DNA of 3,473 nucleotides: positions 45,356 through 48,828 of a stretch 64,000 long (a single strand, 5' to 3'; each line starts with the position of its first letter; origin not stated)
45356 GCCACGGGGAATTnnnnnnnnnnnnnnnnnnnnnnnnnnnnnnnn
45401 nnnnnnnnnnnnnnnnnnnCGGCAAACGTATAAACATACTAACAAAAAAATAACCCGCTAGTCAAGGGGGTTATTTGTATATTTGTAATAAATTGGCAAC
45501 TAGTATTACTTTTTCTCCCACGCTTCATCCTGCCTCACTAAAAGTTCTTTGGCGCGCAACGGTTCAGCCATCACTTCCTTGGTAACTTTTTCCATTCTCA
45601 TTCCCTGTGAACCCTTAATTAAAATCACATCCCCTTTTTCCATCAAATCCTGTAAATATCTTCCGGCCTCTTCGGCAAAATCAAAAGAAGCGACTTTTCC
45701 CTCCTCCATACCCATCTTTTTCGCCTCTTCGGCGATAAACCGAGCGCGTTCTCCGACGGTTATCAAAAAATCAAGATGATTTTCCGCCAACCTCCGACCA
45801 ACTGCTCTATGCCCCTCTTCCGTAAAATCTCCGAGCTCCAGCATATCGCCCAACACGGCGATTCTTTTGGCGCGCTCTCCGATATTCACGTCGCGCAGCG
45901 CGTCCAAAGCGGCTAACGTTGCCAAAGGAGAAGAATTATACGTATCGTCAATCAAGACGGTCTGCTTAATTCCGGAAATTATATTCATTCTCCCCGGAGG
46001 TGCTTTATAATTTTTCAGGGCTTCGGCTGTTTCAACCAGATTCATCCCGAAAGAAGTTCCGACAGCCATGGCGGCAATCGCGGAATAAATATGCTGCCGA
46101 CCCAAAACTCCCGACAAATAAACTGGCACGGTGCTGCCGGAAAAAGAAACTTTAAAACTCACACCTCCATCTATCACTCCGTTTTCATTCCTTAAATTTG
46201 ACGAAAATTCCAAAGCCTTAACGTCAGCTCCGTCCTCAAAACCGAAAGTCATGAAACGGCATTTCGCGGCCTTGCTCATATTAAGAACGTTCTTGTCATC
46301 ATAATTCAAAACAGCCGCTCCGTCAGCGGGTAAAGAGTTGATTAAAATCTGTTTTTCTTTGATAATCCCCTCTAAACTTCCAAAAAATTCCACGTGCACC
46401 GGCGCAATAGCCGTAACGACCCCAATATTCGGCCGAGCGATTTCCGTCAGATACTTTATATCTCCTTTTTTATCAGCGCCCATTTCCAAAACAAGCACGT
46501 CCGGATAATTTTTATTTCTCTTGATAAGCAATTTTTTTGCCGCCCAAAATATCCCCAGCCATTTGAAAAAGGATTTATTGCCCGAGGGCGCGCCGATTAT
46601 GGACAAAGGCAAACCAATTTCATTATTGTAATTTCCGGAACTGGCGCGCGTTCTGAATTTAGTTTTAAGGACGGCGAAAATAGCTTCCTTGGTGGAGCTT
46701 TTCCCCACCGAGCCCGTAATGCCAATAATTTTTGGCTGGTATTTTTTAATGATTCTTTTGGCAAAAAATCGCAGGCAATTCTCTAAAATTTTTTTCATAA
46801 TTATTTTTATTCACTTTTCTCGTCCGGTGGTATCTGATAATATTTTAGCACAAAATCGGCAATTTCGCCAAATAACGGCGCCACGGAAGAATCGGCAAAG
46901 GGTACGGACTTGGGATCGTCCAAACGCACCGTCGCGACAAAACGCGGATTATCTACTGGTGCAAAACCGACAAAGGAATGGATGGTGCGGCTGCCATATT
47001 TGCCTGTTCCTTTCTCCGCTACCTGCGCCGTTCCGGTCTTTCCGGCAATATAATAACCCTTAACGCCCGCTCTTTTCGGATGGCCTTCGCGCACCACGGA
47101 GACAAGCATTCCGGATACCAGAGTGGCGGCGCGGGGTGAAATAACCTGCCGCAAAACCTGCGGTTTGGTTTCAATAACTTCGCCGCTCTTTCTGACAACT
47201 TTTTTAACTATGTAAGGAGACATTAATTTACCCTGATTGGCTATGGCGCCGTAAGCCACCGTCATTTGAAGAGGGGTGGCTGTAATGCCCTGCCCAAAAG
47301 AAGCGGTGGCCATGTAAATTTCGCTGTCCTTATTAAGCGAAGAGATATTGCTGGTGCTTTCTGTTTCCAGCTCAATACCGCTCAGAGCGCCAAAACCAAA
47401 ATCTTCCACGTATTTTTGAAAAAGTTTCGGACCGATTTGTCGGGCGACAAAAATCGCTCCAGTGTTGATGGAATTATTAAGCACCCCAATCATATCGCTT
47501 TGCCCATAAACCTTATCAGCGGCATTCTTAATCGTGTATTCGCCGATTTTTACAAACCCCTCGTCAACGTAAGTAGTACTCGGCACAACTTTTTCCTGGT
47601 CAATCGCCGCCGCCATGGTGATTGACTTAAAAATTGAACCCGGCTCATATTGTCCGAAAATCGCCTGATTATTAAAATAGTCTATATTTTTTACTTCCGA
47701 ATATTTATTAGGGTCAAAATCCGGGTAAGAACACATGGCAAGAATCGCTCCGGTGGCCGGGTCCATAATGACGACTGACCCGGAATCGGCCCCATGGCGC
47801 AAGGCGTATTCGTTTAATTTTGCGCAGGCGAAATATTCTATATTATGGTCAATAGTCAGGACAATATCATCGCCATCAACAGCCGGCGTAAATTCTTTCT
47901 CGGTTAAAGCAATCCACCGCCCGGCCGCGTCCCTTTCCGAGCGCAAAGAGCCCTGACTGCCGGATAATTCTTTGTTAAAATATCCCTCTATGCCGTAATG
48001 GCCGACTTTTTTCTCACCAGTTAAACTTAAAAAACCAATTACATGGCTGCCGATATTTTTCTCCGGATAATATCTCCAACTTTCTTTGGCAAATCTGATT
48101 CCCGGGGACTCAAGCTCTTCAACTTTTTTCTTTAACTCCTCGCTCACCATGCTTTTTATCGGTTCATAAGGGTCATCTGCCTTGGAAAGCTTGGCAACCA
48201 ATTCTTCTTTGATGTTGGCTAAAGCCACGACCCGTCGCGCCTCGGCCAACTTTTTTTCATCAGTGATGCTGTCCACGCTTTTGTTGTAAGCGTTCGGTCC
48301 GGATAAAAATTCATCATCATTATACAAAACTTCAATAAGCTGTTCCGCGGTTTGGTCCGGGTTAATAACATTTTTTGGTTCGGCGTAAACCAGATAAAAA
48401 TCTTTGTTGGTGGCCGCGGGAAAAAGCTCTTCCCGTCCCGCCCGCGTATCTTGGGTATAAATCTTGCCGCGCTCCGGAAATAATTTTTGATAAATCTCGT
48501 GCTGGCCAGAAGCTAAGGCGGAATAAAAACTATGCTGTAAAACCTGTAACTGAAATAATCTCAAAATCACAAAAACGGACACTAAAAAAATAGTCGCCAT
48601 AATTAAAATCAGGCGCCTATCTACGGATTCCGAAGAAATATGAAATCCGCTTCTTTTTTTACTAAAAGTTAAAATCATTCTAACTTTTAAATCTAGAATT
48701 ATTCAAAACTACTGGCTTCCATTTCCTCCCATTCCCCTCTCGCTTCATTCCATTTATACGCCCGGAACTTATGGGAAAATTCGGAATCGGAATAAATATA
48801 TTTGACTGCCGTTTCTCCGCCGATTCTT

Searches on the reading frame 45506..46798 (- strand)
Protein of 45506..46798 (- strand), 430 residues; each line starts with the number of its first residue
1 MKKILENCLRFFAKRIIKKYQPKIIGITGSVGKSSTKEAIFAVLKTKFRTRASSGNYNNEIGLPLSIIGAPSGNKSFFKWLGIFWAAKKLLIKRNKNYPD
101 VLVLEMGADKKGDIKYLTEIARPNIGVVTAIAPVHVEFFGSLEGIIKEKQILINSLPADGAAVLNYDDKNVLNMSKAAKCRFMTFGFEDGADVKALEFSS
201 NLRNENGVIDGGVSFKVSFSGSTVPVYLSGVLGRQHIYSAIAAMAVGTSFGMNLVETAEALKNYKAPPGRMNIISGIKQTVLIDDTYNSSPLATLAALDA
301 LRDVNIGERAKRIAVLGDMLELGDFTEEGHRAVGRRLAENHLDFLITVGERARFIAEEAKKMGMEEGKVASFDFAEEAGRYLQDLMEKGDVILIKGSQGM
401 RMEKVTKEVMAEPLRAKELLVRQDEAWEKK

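Call 92: search_protein_families(library=pfam, proteins=[window:45506-46798:-], max_evalue=0.0001)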
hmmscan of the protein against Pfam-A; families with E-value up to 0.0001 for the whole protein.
window:45506-46798:- (430 aa): 2 families
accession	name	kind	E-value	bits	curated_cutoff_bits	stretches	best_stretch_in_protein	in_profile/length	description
PF08245.18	Mur_ligase_M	-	4.9e-32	111.9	24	2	93-246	51-199/200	Mur ligase middle domain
PF02875.26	Mur_ligase_C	-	9.5e-21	75.4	28.4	1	269-397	1-126/127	Mur ligase, glutamate ligase domain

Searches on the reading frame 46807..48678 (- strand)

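Call 66: search_protein_families(library=pfam, proteins=[window:46807-48678:-], max_evalue=0.001)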
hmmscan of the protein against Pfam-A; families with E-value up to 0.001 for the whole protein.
window:46807-48678:- (623 aa): 2 families
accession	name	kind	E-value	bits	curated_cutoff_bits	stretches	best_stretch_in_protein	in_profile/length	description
PF00905.27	Transpeptidase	-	1.2e-71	241.8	22.1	1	300-606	1-297/299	Penicillin binding protein transpeptidase domain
PF03717.20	PBP_dimer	-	1.9e-14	54.9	24.4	1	68-256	4-176/180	Penicillin-binding Protein dimerisation domain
